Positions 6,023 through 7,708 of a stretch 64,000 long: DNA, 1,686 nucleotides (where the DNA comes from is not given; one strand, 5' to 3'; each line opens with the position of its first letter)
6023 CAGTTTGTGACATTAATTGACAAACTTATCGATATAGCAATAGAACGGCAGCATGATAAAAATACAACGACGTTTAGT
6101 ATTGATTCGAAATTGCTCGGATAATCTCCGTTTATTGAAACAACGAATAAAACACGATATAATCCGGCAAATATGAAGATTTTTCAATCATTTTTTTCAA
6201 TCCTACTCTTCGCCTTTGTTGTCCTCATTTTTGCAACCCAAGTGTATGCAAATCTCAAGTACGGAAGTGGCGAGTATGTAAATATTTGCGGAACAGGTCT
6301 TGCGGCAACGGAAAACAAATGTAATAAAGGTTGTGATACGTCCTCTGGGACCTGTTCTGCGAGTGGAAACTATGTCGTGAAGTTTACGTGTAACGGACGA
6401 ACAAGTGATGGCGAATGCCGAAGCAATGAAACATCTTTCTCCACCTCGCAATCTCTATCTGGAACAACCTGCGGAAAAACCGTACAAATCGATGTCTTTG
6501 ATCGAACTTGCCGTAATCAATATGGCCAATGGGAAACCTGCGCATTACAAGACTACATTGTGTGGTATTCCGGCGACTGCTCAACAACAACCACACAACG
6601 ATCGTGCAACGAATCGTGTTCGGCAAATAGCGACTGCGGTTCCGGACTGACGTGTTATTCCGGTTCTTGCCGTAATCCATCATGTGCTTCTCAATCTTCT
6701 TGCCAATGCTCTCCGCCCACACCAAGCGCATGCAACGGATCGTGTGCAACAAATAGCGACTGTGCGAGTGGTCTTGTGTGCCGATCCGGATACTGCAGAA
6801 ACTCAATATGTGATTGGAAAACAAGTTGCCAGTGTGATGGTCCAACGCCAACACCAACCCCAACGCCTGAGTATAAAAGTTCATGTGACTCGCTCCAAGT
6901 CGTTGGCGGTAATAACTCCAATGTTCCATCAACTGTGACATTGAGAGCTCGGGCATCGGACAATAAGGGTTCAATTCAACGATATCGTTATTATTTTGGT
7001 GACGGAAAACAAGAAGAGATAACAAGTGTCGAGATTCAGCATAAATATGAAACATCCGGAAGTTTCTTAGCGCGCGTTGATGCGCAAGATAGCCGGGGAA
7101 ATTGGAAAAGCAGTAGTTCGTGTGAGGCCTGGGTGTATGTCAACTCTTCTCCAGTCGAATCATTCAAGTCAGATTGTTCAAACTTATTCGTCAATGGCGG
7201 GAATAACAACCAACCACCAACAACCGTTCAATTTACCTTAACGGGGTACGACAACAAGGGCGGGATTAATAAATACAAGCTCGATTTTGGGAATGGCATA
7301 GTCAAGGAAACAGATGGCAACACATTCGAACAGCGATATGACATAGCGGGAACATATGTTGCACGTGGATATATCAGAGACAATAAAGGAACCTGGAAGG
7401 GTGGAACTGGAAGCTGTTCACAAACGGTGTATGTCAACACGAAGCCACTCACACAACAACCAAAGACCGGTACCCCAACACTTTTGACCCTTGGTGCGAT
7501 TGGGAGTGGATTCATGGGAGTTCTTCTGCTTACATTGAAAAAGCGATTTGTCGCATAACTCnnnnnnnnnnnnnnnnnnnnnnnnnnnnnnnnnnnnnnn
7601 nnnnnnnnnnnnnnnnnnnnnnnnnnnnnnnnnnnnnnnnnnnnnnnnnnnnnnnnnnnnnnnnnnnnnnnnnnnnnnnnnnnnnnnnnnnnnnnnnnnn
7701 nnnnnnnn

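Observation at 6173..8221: Sortase with an adjacent Cys-rich PKD surface protein carrying a non-canonical PKTG sorting motif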

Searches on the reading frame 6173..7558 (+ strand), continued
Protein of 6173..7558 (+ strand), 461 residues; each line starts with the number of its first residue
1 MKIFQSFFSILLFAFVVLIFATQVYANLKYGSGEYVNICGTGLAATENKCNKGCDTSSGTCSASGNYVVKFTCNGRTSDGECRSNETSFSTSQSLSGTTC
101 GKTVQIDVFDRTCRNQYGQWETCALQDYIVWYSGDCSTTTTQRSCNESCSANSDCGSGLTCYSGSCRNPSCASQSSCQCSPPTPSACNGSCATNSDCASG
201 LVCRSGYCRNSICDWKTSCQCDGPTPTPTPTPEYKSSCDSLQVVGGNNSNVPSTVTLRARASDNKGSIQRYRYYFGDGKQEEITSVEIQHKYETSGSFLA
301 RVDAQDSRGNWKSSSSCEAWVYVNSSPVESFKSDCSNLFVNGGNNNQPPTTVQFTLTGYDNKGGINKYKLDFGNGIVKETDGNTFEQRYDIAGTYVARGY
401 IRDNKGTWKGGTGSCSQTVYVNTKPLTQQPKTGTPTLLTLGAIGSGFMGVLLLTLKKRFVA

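Call 72: search_protein_families(library=ncbifam, proteins=[P0124, P0125, P0126, P0128, P0129, P0135, P0160, P0163, P0172, P0194], max_evalue=1)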
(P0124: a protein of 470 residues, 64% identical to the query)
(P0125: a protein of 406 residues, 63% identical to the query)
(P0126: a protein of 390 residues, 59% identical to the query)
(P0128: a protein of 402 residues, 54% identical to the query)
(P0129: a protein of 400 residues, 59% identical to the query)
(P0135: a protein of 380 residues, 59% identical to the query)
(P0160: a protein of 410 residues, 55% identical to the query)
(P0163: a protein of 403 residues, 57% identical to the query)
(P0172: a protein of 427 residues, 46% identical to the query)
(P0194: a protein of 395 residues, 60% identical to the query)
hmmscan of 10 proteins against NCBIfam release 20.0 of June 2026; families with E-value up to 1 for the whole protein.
P0124 (470 aa): 0 families

P0125 (406 aa): 7 families
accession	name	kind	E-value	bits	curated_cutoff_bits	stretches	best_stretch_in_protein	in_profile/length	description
NF052345.1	S_layer_anammox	exception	1.9e-05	22.3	1400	1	139-189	1282-1334/1596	Kustd1514 family S-layer glycoprotein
NF037973.1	metallo_SslE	exception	0.0016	15.9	3000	1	134-169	53-90/1519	lipoprotein metalloprotease SslE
NF007285.1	PRK09752.1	equivalog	0.032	11.8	1459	1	54-175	858-958/1250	AIDA-I family autotransporter adhesin YfaL/EhaC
NF008084.0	PRK10819.1-5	equivalog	0.1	12.5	315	1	136-166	78-109/249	TonB system transport protein TonB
NF033186.1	internalin_K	exception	0.21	10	1100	1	139-166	514-541/604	class 1 internalin InlK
NF058578.1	CPR_pilus_PamR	equivalog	0.36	9.6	300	0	45-119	26-100/297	pilus system RbmA-like protein PamR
NF004173.0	PRK05641.1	equivalog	0.97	10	199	0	135-170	49-84/153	putative acetyl-CoA carboxylase biotin carboxyl carrier protein subunit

P0126 (390 aa): 4 families
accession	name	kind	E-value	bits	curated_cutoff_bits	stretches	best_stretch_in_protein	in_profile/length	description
NF007285.1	PRK09752.1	equivalog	0.0017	16.1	1459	1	128-180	920-973/1250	AIDA-I family autotransporter adhesin YfaL/EhaC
NF033186.1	internalin_K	exception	0.004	15.7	1100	1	123-162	502-542/604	class 1 internalin InlK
NF058578.1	CPR_pilus_PamR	equivalog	0.04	12.8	300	1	209-239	198-228/297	pilus system RbmA-like protein PamR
TIGR01655.1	yxeA_fam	subfamily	0.15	12.7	29.65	0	273-310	48-83/114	YxeA family protein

P0128 (402 aa): 1 family
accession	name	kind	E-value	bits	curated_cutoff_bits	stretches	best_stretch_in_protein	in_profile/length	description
NF033186.1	internalin_K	exception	0.2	10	1100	1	137-175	509-545/604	class 1 internalin InlK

P0129 (400 aa): 6 families
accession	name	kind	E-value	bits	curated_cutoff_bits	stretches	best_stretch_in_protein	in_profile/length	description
NF007285.1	PRK09752.1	equivalog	7.8e-07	27.1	1459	1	126-198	905-976/1250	AIDA-I family autotransporter adhesin YfaL/EhaC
NF037973.1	metallo_SslE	exception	0.005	14.2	3000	1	139-172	48-81/1519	lipoprotein metalloprotease SslE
TIGR00864.1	PCC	subfamily_domain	0.005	13.2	1861.4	1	207-334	1088-1201/2700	polycystin cation channel protein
NF033845.1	MSCRAMM_ClfB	exception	0.0053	14.7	999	1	136-179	549-592/871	MSCRAMM family adhesin clumping factor ClfB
NF033930.1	pneumo_PspA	exception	0.1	11.3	850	1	137-172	357-394/659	pneumococcal surface protein A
NF033186.1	internalin_K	exception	0.35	9.2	1100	1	141-170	510-539/604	class 1 internalin InlK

P0135 (380 aa): 0 families

P0160 (410 aa): 3 families
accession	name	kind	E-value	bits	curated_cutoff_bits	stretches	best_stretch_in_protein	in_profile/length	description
TIGR00864.1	PCC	subfamily_domain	8.2e-06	22.5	1861.4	1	215-343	1088-1201/2700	polycystin cation channel protein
NF058578.1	CPR_pilus_PamR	equivalog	0.075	11.9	300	0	227-255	200-228/297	pilus system RbmA-like protein PamR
NF001278.0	PRK00235.1-5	equivalog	0.23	11.1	252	1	346-384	81-118/246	adenosylcobinamide-GDP ribazoletransferase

P0163 (403 aa): 3 families
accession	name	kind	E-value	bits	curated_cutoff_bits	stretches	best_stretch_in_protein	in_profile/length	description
TIGR00864.1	PCC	subfamily_domain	0.0039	13.6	1861.4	1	208-336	1088-1201/2700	polycystin cation channel protein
NF037973.1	metallo_SslE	exception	0.042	11.2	3000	1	135-171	41-76/1519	lipoprotein metalloprotease SslE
NF033186.1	internalin_K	exception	0.14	10.6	1100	1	147-169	512-538/604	class 1 internalin InlK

P0172 (427 aa): 8 families
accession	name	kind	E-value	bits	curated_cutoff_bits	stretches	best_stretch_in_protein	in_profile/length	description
NF033186.1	internalin_K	exception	1.6e-05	23.6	1100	1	79-157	469-544/604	class 1 internalin InlK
NF008084.0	PRK10819.1-5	equivalog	0.00011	22.1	315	1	121-160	71-111/249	TonB system transport protein TonB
NF052345.1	S_layer_anammox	exception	0.00087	16.7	1400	1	122-161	1283-1314/1596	Kustd1514 family S-layer glycoprotein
NF037973.1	metallo_SslE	exception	0.011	13.2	3000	1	121-160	50-89/1519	lipoprotein metalloprotease SslE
NF058578.1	CPR_pilus_PamR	equivalog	0.049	12.5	300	1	250-277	201-228/297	pilus system RbmA-like protein PamR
TIGR01629.1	rep_II_X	subfamily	0.088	11.7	29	1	229-295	33-92/407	phage/plasmid replication protein, II/X family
NF047446.1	barrel_OmpL47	domain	0.39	11.2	40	0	222-283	5-63/68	OmpL47-type beta-barrel domain-containing protein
NF007285.1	PRK09752.1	equivalog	0.47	8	1459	1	122-155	919-952/1250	AIDA-I family autotransporter adhesin YfaL/EhaC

P0194 (395 aa): 9 families
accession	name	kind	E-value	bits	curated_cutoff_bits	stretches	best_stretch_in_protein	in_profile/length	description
NF007285.1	PRK09752.1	equivalog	2.4e-06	25.5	1459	1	138-231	919-1013/1250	AIDA-I family autotransporter adhesin YfaL/EhaC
NF037973.1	metallo_SslE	exception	2.6e-05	21.8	3000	1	127-173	48-94/1519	lipoprotein metalloprotease SslE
TIGR00864.1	PCC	subfamily_domain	0.00064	16.2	1861.4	1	172-332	1056-1201/2700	polycystin cation channel protein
NF008084.0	PRK10819.1-5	equivalog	0.0087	16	315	1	129-168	69-109/249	TonB system transport protein TonB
TIGR04526.1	predic_Ig_block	subfamily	0.035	13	150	1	136-197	79-141/693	putative immunoglobulin-blocking virulence protein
TIGR01655.1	yxeA_fam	subfamily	0.089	13.4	29.65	0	176-211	43-77/114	YxeA family protein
NF038096.1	thylak_slr1796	equivalog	0.13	11.8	140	1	177-234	17-75/157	thylakoid membrane photosystem I accumulation factor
NF033186.1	internalin_K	exception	0.19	10.1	1100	1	137-168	508-539/604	class 1 internalin InlK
NF008082.0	PRK10819.1-3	equivalog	0.63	9.8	265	1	125-168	64-106/242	TonB system transport protein TonB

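Call 76: find_related_loci(query=A3, collection=metagenome_contigs, flank=4000)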
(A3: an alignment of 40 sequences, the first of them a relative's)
Query A3 (461 aa) in metagenome_contigs; peptide patterns used: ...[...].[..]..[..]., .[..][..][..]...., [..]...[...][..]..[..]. (x = any residue, [..] = any of these).
354 stretches matched a pattern; 76 encode a relative of the query (tblastn E <= 1e-3); 76 distinct loci.
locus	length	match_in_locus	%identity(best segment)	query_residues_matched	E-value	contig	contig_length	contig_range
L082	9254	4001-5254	45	7-450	1e-111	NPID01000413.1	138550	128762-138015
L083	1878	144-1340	66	2-452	5e-101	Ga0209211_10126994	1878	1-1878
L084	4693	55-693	66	238-450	2e-94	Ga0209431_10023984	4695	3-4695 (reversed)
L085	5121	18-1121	38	11-453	6e-92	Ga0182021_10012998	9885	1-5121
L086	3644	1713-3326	50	3-459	2e-88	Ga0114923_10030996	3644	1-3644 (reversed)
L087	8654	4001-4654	60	236-452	6e-84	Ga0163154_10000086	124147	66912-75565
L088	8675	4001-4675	60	236-459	6e-84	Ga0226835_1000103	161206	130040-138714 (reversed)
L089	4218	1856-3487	49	10-458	2e-83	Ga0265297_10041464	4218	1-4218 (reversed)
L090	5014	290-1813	55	1-459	2e-79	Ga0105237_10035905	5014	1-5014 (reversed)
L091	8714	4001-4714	52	224-460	3e-78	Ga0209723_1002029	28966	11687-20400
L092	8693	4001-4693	61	231-461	1e-90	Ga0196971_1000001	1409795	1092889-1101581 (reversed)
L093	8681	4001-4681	52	234-459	3e-75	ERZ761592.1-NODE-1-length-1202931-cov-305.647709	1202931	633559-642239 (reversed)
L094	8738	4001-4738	51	217-458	1e-73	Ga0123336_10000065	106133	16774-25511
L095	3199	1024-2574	52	10-461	1e-73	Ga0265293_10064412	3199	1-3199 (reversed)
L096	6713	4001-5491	50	20-459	1e-72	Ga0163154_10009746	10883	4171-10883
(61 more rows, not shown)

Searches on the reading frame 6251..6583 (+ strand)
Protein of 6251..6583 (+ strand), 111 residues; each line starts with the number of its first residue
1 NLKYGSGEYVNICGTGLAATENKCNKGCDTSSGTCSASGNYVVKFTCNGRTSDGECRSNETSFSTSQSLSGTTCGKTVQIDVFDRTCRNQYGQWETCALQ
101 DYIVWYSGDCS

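Call 46: search_solved_structures(query=A4, max_evalue=1)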
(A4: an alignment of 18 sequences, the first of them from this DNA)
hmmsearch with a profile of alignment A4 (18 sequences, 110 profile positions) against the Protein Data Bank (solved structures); distinct sequences matched with E-value up to 1: 0.

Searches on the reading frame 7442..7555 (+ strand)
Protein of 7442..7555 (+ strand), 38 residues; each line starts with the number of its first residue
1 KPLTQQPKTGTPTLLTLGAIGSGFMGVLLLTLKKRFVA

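Call 57: search_protein_representatives(alignment_id=A5)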
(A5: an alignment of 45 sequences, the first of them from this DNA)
Query: 45 sequences, 38 profile positions. Proteins with E-value up to 0.001 (for the whole library): 32; up to 1e-10: 5; up to 1e-30: 0. The best 32 are listed.
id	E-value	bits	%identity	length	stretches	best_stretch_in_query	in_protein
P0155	6.0e-12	61.2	-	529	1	1-37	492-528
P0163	4.2e-11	58.4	-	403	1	1-37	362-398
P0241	7.6e-11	57.6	-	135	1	1-37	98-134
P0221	7.9e-11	57.6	-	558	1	1-36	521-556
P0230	8.4e-11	57.5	-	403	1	1-36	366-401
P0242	1.2e-10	57.0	-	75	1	1-37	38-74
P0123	1.6e-10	56.6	-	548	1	1-37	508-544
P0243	1.9e-10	56.3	-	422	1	1-35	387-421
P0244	3.9e-10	55.4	-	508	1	1-37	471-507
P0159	4.1e-10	55.3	-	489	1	1-37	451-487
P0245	4.2e-10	55.3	-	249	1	3-36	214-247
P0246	7.7e-10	54.4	-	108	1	2-34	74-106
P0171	2.6e-09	52.7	-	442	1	1-37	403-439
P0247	9.1e-09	51.0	-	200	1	1-35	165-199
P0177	1.2e-08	50.5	-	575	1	1-37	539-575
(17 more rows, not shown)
